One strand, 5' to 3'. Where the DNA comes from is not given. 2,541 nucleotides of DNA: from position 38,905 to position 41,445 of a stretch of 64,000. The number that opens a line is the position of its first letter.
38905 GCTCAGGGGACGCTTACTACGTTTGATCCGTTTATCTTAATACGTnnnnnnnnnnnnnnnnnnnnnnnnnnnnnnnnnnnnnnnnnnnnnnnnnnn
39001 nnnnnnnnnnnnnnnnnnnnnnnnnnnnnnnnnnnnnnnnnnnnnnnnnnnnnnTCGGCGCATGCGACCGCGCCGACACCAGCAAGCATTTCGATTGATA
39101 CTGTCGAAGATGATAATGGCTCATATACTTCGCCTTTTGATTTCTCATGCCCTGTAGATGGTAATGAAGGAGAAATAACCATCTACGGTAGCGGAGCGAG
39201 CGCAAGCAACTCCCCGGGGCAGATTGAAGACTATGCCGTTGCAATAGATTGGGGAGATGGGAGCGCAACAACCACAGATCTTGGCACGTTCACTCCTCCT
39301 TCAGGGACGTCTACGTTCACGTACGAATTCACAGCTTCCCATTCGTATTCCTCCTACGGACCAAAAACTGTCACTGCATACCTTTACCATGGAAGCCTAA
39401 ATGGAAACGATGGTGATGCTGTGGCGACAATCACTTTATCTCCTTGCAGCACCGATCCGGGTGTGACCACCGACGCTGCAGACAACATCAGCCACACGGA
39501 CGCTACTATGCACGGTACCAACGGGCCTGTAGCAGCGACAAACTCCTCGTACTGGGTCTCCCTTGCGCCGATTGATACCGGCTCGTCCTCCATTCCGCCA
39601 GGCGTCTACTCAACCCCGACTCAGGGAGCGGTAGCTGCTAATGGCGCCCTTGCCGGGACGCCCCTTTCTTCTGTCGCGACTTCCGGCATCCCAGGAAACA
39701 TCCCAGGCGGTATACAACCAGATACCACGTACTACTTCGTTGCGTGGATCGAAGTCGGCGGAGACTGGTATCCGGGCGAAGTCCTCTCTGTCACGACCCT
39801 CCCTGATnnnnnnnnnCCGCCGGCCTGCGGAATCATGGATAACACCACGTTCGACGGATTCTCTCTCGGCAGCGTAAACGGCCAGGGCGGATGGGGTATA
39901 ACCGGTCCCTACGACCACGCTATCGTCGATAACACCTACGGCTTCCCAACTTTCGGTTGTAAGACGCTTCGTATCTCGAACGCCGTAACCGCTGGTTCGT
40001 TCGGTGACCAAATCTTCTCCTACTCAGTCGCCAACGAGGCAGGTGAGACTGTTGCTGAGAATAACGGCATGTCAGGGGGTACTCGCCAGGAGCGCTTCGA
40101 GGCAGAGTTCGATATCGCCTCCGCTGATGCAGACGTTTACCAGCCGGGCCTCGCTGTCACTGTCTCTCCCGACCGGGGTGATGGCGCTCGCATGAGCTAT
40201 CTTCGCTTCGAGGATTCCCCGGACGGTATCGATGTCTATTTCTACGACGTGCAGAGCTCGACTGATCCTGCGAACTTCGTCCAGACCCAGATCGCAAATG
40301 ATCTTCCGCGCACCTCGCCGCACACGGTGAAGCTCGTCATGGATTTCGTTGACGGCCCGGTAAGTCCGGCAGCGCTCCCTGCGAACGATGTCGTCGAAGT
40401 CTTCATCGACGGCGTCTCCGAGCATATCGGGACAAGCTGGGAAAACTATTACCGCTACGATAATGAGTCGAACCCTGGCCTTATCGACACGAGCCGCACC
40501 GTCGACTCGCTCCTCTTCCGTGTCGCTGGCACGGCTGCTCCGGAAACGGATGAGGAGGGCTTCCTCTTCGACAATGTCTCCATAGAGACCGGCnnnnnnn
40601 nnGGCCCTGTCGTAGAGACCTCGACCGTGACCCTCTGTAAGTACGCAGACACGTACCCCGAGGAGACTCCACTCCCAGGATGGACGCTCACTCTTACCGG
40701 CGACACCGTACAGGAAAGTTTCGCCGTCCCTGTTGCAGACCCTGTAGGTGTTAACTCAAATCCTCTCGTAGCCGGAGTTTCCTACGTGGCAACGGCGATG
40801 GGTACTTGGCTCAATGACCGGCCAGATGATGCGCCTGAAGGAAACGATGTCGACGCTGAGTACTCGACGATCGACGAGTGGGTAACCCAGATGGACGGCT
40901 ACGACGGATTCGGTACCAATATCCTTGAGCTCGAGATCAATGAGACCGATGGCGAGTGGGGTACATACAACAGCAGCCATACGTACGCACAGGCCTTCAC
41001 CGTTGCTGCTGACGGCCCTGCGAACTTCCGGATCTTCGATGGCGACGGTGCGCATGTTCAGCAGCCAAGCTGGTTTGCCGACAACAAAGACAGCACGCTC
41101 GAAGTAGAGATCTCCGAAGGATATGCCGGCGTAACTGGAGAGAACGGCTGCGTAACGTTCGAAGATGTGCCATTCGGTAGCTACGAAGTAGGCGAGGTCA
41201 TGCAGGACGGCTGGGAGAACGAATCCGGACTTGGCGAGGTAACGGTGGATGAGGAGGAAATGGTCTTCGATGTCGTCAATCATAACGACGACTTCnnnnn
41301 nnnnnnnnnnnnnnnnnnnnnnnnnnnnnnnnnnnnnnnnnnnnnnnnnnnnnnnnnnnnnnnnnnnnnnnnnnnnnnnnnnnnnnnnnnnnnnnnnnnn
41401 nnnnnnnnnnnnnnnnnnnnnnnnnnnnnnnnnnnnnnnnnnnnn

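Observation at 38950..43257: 1435-aa cell-surface protein with an internally duplicated ~130-aa module, poly-Gly hinge and C-terminal peptidoglycan-binding domain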

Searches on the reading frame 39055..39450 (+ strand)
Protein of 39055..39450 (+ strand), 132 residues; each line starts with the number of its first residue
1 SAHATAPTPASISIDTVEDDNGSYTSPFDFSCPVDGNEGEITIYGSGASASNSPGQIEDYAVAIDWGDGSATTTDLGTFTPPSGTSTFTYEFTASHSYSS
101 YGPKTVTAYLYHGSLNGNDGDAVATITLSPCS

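Call 53: search_protein_families(library=pfam, proteins=[window:39055-39450:+], max_evalue=1)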
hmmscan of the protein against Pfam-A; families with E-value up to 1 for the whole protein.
window:39055-39450:+ (132 aa): 0 families

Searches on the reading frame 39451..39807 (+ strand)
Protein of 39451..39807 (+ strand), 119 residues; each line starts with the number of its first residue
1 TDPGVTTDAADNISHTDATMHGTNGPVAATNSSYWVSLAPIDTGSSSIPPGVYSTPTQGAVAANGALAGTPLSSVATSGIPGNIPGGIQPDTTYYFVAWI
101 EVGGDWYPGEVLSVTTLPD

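Call 53: search_protein_families(library=pfam, proteins=[window:39451-39807:+], max_evalue=1)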
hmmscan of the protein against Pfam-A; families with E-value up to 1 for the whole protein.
window:39451-39807:+ (119 aa): 0 families

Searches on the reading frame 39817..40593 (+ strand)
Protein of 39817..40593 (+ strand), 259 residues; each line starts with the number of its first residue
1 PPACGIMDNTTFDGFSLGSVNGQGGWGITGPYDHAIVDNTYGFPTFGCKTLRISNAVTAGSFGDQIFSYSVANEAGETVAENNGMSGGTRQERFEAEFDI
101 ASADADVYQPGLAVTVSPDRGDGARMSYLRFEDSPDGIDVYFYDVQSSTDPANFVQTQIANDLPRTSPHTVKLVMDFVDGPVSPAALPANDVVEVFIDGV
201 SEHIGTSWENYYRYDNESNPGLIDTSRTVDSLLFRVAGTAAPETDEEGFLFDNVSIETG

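Call 39: search_solved_structures(query=A3, max_evalue=10)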
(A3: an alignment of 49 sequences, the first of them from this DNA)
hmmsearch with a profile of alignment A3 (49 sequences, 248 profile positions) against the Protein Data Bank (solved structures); distinct sequences matched with E-value up to 10: 3.
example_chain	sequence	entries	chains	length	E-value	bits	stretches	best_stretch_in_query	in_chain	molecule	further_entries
3p5p_A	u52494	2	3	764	0.054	15.9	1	137-205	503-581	Taxadiene synthase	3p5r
2b34_A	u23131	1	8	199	0.97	11.7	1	35-94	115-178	MAR1 Ribonuclease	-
5eft_B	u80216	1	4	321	1.4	11.2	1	142-205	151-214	p9-1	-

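Call 40: search_protein_families(library=pfam, alignment_id=A3, max_evalue=1)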
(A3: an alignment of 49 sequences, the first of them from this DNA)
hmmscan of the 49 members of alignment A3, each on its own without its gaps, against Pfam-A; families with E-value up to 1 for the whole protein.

A. member 1, seq(259 aa): 0 families

B. families by the number of members that match (of 49 scanned): 14 families
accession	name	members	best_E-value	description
PF19123.5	DUF5807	13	0.0067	Family of unknown function (DUF5807)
PF21483.2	CdiA_helical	4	0.0031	Toxin CdiA-like, helical domain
PF02018.23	CBM_4_9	1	0.02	Carbohydrate binding domain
PF06452.16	CBM9_1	1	0.03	Carbohydrate family 9 binding domain-like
PF16145.10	DUF4853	1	0.039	Domain of unknown function (DUF4853)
PF07066.17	DUF3882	1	0.074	Lactococcus phage M3 protein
PF19657.4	DUF6160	1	0.091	Family of unknown function (DUF6160)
PF02973.23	Sialidase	1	0.11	Sialidase, N-terminal domain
PF22854.2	VEGFR1-3_N_Ig-like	1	0.11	VEGFR1-3, N-terminal Ig-like domain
PF07610.17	DUF1573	1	0.15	Protein of unknown function (DUF1573)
PF24011.1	DUF7325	1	0.15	Family of unknown function (DUF7325)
PF08329.16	ChitinaseA_N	1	0.16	Chitinase A, N-terminal domain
PF09339.16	HTH_IclR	1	0.16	IclR helix-turn-helix domain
PF21545.3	T7SS_EccA1_N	1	0.18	T7SS, ESX-1 secretion system protein EccA1, N-terminal domain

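Call 50: predict_structure(alignment_id=A3)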
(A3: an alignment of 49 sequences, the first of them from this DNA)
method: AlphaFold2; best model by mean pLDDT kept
length: 259 residues; sequences in the alignment: 49
mean_pLDDT: 90.0   pTM: 0.90
mean pLDDT of the five models: 90.0, 90.0, 90.0, 88.8, 87.7
residues with pLDDT >= 90: 176; 70-90: 64; 50-70: 18; < 50: 1
segments of 3 or more residues with pLDDT < 50: none
pLDDT, mean of each block of 10 residues (from residue 1): 71 95 93 94 94 91 89 91 83 98 95 95 84 98 90 94 98 92 57 97 93 84 81 92 95 97
secondary structure, 60 per line:
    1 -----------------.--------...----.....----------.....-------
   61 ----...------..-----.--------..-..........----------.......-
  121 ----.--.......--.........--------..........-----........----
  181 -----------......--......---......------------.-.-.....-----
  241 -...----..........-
elements in order: E27-29 E34-38 E49-53 E65-67 E93-102 E113-119 E128-134 E137-145 E154-163 E169-176 E192-197 E200-205 H209-214 E231-235 E249-258

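Call 65: find_related_loci(query=A3, collection=genome_contigs, flank=6000)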
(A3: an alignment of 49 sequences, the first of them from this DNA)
Query A3 (259 aa) in genome_contigs; peptide patterns used: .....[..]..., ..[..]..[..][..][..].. (x = any residue, [..] = any of these).
411 stretches matched a pattern; 361 encode a relative of the query (tblastn E <= 1e-3); the best 80 are kept; 80 distinct loci.
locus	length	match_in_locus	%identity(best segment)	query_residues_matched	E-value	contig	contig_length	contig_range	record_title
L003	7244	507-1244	67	4-256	5e-111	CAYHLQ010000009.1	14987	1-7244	MAG TPA_asm: uncultured Candidatus Saccharibacteria bacterium isolate ERP119705_co13_492 genome assembly, contig: NODE_4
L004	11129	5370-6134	65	2-258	2e-109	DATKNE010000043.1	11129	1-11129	MAG TPA_asm: Candidatus Paceibacterota bacterium isolate SMAG_U14729 k141_3214262, whole genome shotgun sequence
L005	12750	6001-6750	65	1-258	7e-109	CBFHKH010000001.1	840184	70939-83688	MAG: Minisyncoccia bacterium isolate AGTU_16_bin_21_orig genome assembly, contig: AGTU_16_bin_21_orig_AGTU_16_c_00000000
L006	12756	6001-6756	63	2-256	3e-105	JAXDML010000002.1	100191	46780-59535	MAG: Candidatus Parcubacteria bacterium isolate BP_640 scaffold_2127223, whole genome shotgun sequence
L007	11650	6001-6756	65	2-258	4e-104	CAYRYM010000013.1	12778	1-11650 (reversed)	MAG TPA_asm: uncultured Candidatus Saccharibacteria bacterium isolate SRP286056_co2_21 genome assembly, contig: NODE_804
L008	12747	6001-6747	63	1-258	8e-104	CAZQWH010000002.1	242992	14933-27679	MAG TPA_asm: uncultured Candidatus Saccharibacteria bacterium isolate SRP263527_co2_234 genome assembly, contig: NODE_17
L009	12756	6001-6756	61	2-258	1e-99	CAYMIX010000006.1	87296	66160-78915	MAG TPA_asm: uncultured Candidatus Peribacteria bacterium isolate SRP342105_co1_435 genome assembly, contig: NODE_323_le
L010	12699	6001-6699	63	11-253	1e-98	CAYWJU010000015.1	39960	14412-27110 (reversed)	MAG TPA_asm: uncultured Candidatus Peribacteria bacterium isolate SRP298887_co1_211 genome assembly, contig: NODE_709_le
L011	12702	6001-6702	64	2-258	3e-98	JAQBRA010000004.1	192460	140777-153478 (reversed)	MAG: Candidatus Adlerbacteria bacterium isolate RYN_387 scaffold_2186685, whole genome shotgun sequence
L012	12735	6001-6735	61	2-258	4e-97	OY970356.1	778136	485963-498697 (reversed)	MAG: uncultured Candidatus Saccharibacteria bacterium isolate MFD05684.bin.c.4 genome assembly, chromosome: 1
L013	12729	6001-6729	62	2-258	1e-96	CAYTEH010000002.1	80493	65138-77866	MAG TPA_asm: uncultured Candidatus Peribacteria bacterium isolate binchicken_co105_446 genome assembly, contig: NODE_319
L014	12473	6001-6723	63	10-258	3e-96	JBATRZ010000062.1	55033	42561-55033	MAG: Candidatus Saccharimonadales bacterium isolate MFD10470_ilm_asm_bin33 k127_117715, whole genome shotgun sequence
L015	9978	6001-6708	61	12-258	5e-95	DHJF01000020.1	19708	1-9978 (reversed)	MAG TPA_asm: Candidatus Saccharibacteria bacterium UBA4727 UBA4727_contig_90, whole genome shotgun sequence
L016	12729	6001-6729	59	1-258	1e-94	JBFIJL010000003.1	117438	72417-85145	MAG: Candidatus Saccharimonadales bacterium isolate Mix_sand11.2021.09.Z.84 k141_3529610_length_117438_cov_21.0000, whol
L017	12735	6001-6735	60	2-258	2e-94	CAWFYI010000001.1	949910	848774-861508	MAG: uncultured Candidatus Saccharibacteria bacterium isolate MFD05442.bin.1.25 genome assembly, contig: contig_18630, w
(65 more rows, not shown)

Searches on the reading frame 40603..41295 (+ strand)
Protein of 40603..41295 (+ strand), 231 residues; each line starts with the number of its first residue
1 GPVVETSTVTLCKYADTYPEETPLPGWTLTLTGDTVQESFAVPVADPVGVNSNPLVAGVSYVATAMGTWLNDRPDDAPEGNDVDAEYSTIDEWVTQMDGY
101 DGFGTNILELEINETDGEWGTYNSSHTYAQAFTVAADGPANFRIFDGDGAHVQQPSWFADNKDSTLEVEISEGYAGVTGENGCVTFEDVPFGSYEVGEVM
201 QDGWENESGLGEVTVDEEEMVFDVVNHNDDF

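Call 53: search_protein_families(library=pfam, proteins=[window:40603-41295:+], max_evalue=1)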
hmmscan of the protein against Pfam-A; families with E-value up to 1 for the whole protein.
window:40603-41295:+ (231 aa): 1 family
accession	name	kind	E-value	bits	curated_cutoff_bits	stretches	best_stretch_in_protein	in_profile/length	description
PF17802.7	SpaA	-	6.6e-05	23.4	23.1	1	166-222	31-83/91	Prealbumin-like fold domain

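Call 76: search_solved_structures(query=A5, max_evalue=10, show_alignments=2)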
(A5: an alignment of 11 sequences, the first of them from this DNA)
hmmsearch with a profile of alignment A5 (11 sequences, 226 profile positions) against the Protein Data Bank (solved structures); distinct sequences matched with E-value up to 10: 4.
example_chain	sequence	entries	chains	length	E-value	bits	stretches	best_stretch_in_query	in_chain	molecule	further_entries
3rkp_A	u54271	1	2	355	1.1e-07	35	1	154-206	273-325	Collagen adhesion protein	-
3kpt_A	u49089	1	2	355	1.1e-07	34.9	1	154-206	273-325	Collagen adhesion protein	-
4oq1_A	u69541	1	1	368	0.0087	18.9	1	170-223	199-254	Cell wall surface anchor family protein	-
3phs_A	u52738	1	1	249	0.16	14.7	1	173-223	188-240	Cell wall surface anchor family protein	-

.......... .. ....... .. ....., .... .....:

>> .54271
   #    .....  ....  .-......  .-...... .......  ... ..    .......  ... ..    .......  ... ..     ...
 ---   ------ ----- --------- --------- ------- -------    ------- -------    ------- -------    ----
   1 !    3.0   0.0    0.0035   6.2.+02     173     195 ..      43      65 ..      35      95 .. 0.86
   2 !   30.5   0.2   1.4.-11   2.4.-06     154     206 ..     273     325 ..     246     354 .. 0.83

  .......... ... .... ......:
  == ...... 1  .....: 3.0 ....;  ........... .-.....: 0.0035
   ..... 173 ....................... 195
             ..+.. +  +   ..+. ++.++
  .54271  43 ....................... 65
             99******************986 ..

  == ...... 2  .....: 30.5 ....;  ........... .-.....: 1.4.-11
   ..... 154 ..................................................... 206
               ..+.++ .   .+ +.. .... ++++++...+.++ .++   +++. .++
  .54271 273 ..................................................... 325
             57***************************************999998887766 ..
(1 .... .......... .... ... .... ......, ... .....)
